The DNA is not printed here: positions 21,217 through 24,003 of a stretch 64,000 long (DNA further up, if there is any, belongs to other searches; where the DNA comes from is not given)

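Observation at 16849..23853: Shared N-terminal leader motif on two unrelated enzymes; ATP-grasp fused to a DUF362-like domain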

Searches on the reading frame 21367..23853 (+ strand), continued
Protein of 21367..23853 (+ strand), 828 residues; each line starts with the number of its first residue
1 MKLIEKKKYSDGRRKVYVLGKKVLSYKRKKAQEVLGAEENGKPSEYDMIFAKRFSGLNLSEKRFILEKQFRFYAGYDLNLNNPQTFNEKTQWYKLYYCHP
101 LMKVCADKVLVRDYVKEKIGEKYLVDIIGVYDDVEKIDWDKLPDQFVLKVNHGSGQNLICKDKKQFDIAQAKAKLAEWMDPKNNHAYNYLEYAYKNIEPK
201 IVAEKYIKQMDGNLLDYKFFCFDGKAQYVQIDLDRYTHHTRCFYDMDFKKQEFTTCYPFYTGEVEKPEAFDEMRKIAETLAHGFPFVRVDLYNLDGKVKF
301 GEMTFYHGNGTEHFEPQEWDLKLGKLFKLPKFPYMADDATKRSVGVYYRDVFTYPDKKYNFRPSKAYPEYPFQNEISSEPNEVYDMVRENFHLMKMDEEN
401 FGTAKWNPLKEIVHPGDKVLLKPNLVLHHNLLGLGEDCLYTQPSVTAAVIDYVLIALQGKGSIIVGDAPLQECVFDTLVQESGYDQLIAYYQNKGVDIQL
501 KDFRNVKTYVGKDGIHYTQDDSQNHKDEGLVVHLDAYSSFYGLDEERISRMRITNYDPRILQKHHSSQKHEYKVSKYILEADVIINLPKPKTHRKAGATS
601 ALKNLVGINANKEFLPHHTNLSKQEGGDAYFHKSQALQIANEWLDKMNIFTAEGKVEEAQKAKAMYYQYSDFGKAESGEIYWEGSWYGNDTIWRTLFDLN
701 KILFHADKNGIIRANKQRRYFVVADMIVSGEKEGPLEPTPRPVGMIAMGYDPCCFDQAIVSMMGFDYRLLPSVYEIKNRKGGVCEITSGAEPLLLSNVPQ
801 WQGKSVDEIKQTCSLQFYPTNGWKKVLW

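Call 61: find_encoding_contigs(protein=P0123, flank=10000, max_places=3)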
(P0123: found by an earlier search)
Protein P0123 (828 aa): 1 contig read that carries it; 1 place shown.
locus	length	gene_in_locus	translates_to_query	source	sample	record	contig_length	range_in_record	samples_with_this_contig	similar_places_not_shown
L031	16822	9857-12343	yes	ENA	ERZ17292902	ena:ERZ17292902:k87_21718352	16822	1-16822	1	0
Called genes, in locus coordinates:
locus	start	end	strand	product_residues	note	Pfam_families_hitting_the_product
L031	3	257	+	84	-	?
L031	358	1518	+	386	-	PF00240:ubiquitin, PF11976:Rad60-SLD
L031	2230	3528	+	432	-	PF02558:ApbA (weak), PF03446:NAD_binding_2 (faint), PF03721:UDPG_MGDP_dh_N, PF03807:F420_oxidored (faint), PF00984:UDPG_MGDP_dh, PF03720:UDPG_MGDP_dh_C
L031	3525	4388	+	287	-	PF04765:TOD1_MUCI70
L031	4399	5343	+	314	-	PF00106:adh_short, PF01073:3Beta_HSD, PF01370:Epimerase, PF02719:Polysacc_synt_2, PF04321:RmlD_sub_bind, PF07993:NAD_binding_4, PF08659:KR, PF13460:NAD_binding_10, +1 more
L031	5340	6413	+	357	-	PF05050:Methyltransf_21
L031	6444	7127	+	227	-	PF00731:AIRC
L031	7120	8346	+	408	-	PF01969:Ni_insertion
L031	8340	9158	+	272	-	PF02540:NAD_synthase (weak), PF01171:ATP_bind_3 (weak)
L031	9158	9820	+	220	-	-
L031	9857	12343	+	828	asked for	PF14305:ATPgrasp_TupA, PF04015:DUF362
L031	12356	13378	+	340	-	PF01501:Glyco_transf_8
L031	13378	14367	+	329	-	PF01501:Glyco_transf_8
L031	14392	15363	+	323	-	-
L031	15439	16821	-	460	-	?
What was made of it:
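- Tried and rejected: The same-species locus came only through cluster member P0123 (call 61).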

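Call 75: predict_structure(alignment_id=A7)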
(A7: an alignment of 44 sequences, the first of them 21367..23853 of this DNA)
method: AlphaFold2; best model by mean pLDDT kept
length: 828 residues; sequences in the alignment: 44
mean_pLDDT: 86.6   pTM: 0.68
mean pLDDT of the five models: 86.6, 86.5, 85.0, 83.7, 83.3
residues with pLDDT >= 90: 461; 70-90: 265; 50-70: 81; < 50: 21
segments of 3 or more residues with pLDDT < 50: 1-3, 11-13, 24-31, 332-336
pLDDT, mean of each block of 10 residues (from residue 1): 54 58 45 54 79 76 85 83 86 78 86 94 93 94 93 80 93 92 71 77 80 78 95 73 94 84 90 97 90 89 73 85 88 56 95 92 96 93 98 93 95 93 94 88 98 94 95 92 97 98 89 80 71 93 89 88 92 96 97 90 91 88 85 90 93 92 95 87 63 93 93 86 96 82 97 97 95 86 73 95 93 93 81
secondary structure, 60 per line:
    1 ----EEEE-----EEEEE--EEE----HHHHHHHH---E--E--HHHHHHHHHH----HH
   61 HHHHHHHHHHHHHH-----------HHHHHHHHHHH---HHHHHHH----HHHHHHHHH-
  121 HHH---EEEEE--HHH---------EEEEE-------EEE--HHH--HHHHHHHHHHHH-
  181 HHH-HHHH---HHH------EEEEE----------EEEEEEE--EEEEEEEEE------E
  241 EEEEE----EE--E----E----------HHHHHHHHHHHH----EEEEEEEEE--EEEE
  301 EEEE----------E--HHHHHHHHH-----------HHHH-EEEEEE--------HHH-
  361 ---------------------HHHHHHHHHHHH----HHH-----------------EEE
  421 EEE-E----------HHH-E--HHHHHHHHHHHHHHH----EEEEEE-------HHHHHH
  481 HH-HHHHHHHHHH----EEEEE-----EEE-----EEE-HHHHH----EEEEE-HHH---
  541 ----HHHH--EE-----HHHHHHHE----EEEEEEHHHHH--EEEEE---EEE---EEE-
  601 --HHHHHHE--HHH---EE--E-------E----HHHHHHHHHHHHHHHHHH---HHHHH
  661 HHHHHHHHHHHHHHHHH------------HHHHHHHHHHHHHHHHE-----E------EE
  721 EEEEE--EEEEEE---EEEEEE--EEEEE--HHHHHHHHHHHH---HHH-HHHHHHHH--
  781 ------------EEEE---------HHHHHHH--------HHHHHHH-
elements in order (helices of 4 or more, strands of 3 or more residues): E5-8 E14-18 E21-23 H28-35 H45-54 H59-74 H86-96 H100-106 H111-119 E127-131 E146-150 E158-160 H168-179 H185-188 E201-205 E216-222 E225-233 E240-245 H270-281 E286-294 E297-304 H318-326 H338-341 E343-348 H382-393 E418-423 H443-457 E462-467 H475-482 H484-493 E498-502 E508-510 E516-518 H520-524 E529-533 H545-548 H558-564 E570-575 H576-580 E583-587 E591-593 E597-599 H603-608 H635-652 H656-677 H690-705 E719-725 E728-733 E737-742 E745-749 H752-763 H771-778 E793-796 H806-812 H821-827
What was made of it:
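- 21367..21465 (+): N-terminal tag on the ATP-grasp/DUF362 protein (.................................). AlphaFold predicts three short strands (5-8, 14-18, 21-23) at pLDDT 45-58 (call 75).
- AlphaFold gives three short strands that do not pack confidently on the catalytic domain (call 75). The AlphaFold confidence for the tag is low (call 75).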

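Call 88: search_protein_families(library=ncbifam, proteins=[L031:7120-8346:+], max_evalue=0.00001)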
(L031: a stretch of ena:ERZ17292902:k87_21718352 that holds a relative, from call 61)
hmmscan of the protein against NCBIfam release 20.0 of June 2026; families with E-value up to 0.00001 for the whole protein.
L031:7120-8346:+ (408 aa): 2 families
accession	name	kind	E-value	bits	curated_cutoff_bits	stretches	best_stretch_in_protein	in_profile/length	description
TIGR00299.2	nickel_LarC1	equivalog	1.5e-59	200.5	90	1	91-255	1-164/165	nickel pincer cofactor biosynthesis protein LarC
NF052512.1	nickel_LarC2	equivalog_domain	8.8e-37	125.8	50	1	266-382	1-118/118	nickel pincer cofactor biosynthesis protein LarC2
